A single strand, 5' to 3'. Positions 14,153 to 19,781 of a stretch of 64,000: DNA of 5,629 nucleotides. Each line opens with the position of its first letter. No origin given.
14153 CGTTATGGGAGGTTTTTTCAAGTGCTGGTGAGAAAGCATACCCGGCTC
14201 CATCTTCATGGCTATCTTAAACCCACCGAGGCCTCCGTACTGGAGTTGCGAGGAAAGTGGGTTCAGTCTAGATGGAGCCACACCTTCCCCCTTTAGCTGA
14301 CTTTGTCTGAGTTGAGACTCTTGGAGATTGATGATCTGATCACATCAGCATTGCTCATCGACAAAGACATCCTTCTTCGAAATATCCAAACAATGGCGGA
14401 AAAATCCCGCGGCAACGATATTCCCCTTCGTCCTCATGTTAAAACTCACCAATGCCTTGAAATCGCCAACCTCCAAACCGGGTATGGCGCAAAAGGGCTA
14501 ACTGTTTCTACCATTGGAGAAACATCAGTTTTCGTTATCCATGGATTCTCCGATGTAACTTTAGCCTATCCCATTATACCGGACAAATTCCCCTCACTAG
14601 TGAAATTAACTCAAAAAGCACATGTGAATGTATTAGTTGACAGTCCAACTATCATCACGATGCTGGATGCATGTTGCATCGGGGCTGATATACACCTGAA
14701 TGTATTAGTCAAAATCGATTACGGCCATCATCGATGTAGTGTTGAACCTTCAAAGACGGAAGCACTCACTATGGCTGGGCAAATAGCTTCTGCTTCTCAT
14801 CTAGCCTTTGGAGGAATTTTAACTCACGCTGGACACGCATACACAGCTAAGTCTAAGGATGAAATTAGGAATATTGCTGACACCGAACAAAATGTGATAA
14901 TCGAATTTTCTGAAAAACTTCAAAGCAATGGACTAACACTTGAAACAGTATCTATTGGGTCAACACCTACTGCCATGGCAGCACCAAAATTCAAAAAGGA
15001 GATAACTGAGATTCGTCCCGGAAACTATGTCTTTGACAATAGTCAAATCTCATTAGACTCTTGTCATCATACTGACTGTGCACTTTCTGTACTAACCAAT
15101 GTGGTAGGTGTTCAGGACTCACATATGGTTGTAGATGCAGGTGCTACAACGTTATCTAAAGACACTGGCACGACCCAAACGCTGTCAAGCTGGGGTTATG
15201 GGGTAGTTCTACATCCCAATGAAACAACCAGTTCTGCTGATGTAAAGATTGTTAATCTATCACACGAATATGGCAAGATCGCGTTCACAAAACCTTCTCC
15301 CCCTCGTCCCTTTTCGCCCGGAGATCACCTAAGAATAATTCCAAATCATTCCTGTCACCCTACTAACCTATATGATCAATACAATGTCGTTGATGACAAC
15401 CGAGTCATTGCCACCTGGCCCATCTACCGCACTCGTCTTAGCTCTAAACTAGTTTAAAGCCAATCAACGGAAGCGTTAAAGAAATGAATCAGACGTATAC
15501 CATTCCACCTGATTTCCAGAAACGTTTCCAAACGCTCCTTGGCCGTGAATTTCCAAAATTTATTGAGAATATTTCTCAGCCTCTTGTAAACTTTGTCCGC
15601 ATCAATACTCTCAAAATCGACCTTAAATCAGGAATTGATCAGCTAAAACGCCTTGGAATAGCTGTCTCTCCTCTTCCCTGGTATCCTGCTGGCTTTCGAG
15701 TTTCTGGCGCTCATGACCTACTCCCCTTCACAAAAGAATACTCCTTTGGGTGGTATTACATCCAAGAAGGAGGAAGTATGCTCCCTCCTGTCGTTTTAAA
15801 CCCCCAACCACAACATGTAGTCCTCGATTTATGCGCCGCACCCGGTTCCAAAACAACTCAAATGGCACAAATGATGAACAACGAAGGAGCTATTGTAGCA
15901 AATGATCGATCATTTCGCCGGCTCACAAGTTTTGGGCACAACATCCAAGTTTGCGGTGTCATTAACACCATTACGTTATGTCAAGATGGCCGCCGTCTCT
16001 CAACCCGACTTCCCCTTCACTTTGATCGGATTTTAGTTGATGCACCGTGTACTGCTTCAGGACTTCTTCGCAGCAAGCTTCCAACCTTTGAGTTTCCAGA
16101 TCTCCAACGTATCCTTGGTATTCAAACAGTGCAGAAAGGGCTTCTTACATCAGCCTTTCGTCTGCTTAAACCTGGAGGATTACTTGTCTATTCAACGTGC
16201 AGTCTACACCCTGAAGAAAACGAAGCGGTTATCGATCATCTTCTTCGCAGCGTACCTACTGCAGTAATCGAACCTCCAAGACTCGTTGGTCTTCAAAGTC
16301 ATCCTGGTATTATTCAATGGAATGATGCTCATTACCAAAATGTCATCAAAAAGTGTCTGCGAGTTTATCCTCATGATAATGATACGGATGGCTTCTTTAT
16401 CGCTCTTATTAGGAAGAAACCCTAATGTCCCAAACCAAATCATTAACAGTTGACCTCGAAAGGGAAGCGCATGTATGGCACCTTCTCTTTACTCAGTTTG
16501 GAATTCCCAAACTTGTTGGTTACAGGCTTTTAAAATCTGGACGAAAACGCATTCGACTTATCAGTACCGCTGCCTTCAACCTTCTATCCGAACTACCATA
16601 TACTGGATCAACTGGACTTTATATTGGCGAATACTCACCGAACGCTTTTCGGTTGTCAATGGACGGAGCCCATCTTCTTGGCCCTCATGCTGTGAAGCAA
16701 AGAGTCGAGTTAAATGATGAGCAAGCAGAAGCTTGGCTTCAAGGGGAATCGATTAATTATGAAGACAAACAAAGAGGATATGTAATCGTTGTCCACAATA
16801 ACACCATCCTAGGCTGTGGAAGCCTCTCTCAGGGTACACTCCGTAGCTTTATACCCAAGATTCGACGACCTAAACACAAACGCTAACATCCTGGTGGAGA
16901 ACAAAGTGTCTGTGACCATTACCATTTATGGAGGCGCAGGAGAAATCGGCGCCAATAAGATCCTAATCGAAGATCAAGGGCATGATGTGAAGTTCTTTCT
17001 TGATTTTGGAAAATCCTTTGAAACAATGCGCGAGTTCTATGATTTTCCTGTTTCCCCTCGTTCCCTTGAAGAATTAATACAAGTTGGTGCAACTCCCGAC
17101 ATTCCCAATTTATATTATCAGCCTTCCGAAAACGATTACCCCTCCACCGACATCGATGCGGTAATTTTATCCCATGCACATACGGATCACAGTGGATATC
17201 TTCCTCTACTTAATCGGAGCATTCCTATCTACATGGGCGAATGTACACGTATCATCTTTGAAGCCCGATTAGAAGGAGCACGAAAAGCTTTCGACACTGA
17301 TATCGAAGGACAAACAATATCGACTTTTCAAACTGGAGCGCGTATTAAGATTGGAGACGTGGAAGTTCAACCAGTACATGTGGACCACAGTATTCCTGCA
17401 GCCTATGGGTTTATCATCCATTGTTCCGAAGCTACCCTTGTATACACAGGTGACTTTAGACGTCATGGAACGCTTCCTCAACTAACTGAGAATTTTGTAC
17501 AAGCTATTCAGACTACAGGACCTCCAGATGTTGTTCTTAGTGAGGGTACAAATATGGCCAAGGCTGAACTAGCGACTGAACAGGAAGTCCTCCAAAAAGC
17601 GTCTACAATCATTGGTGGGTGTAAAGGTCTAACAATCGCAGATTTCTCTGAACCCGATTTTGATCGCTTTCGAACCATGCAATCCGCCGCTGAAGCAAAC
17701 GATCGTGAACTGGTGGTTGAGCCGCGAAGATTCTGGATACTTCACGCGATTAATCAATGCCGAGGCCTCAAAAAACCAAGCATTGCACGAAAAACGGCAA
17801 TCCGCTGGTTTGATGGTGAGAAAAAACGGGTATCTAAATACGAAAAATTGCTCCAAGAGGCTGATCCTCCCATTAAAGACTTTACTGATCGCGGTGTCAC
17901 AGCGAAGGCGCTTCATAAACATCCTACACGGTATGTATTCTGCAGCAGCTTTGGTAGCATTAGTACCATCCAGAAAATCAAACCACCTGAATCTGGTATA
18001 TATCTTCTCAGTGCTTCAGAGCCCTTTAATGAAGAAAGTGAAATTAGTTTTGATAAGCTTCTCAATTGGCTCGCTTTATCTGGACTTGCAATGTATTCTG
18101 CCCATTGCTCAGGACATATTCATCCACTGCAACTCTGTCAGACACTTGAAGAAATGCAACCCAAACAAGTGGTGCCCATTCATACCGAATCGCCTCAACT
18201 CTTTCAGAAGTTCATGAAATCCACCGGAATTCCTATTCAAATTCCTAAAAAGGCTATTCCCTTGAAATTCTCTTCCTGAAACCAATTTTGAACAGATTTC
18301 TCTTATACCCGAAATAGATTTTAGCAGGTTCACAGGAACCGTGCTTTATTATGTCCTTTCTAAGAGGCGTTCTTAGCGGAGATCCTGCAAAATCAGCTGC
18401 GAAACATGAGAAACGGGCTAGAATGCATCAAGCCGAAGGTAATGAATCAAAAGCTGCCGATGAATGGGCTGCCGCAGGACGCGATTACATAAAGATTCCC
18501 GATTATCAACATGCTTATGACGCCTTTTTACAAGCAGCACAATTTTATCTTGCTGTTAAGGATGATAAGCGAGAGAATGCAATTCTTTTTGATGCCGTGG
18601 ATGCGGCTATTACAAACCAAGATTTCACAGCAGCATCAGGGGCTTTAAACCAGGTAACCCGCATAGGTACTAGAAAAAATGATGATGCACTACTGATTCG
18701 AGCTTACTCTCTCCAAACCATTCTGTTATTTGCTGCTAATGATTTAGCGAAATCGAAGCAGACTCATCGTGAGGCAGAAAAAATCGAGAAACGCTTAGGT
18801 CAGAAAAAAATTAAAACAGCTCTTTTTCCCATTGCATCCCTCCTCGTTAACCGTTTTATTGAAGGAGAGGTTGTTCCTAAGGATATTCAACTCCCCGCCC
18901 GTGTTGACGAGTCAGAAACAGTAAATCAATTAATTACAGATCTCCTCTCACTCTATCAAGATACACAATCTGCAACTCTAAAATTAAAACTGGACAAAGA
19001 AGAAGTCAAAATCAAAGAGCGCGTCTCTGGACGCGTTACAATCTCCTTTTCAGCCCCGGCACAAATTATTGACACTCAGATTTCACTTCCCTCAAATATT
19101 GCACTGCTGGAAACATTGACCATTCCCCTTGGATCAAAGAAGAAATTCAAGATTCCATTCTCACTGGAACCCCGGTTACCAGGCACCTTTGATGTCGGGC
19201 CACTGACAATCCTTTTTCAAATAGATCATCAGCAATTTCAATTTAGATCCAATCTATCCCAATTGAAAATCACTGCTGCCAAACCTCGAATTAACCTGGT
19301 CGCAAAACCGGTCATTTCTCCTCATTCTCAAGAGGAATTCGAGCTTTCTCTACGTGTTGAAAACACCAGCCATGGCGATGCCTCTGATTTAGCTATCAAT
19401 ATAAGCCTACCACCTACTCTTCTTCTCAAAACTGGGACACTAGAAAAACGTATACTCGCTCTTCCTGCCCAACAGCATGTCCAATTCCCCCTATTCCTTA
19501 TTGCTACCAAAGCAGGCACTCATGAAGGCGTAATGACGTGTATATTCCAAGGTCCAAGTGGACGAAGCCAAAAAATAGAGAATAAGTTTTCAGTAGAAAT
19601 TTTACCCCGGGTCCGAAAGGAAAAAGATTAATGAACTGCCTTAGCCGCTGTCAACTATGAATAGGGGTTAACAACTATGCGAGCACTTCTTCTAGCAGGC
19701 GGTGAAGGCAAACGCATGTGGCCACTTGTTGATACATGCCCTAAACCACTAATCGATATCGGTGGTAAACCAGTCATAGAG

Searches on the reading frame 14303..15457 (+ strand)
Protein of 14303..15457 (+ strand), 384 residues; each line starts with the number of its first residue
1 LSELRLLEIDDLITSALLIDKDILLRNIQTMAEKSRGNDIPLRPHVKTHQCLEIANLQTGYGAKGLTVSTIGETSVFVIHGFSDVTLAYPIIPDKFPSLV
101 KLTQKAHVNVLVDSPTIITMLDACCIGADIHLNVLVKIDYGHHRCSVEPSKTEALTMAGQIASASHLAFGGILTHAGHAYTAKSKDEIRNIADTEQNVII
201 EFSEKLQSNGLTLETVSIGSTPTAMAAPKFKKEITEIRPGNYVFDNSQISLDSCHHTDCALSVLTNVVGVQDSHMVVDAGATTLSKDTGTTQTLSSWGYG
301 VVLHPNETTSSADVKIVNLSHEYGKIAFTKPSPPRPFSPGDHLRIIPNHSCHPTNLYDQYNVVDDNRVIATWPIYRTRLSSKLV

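Call 3: search_protein_families(library=pfam, proteins=[window:14303-15457:+], max_evalue=0.01)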
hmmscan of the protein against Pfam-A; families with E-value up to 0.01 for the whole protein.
window:14303-15457:+ (384 aa): 2 families
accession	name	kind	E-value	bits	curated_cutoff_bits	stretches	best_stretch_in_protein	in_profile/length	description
PF01168.26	Ala_racemase_N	-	1.4e-21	77.6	24.1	1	19-244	1-216/220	Alanine racemase, N-terminal domain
PF14031.13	D-ser_dehydrat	-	4.5e-17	62.9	22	1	260-363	1-97/97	Putative serine dehydratase domain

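Call 4: search_protein_families(library=ncbifam, proteins=[window:14303-15457:+], max_evalue=0.01)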
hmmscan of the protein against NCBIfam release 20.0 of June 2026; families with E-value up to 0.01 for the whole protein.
window:14303-15457:+ (384 aa): 3 families
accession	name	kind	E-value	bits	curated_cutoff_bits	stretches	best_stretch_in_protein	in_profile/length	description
NF045642.2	HdxyAspAldBhcC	equivalog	8.4e-39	133.7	690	1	8-374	23-380/387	3-hydroxy-D-aspartate aldolase BhcC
TIGR00492.1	alr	equivalog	5e-09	35.5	168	1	49-272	40-254/369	alanine racemase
NF033131.1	vanT-G-Cterm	exception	0.00042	19.3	460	1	129-234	113-213/368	serine racemase VanT catalytic subunit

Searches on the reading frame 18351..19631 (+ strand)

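Call 39: search_protein_families(library=pfam, proteins=[window:18351-19631:+], max_evalue=0.001)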
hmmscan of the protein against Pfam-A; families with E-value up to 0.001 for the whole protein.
window:18351-19631:+ (426 aa): 2 families
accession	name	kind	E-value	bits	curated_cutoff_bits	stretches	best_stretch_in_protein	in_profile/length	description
PF14938.12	SNAP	-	0.00034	20.6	25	1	11-146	89-226/282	Soluble NSF attachment protein, SNAP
PF23643.1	TRAPPC13_C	-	0.00042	20.8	27.9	0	327-408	7-86/95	Trafficking protein particle complex subunit 13, C-terminal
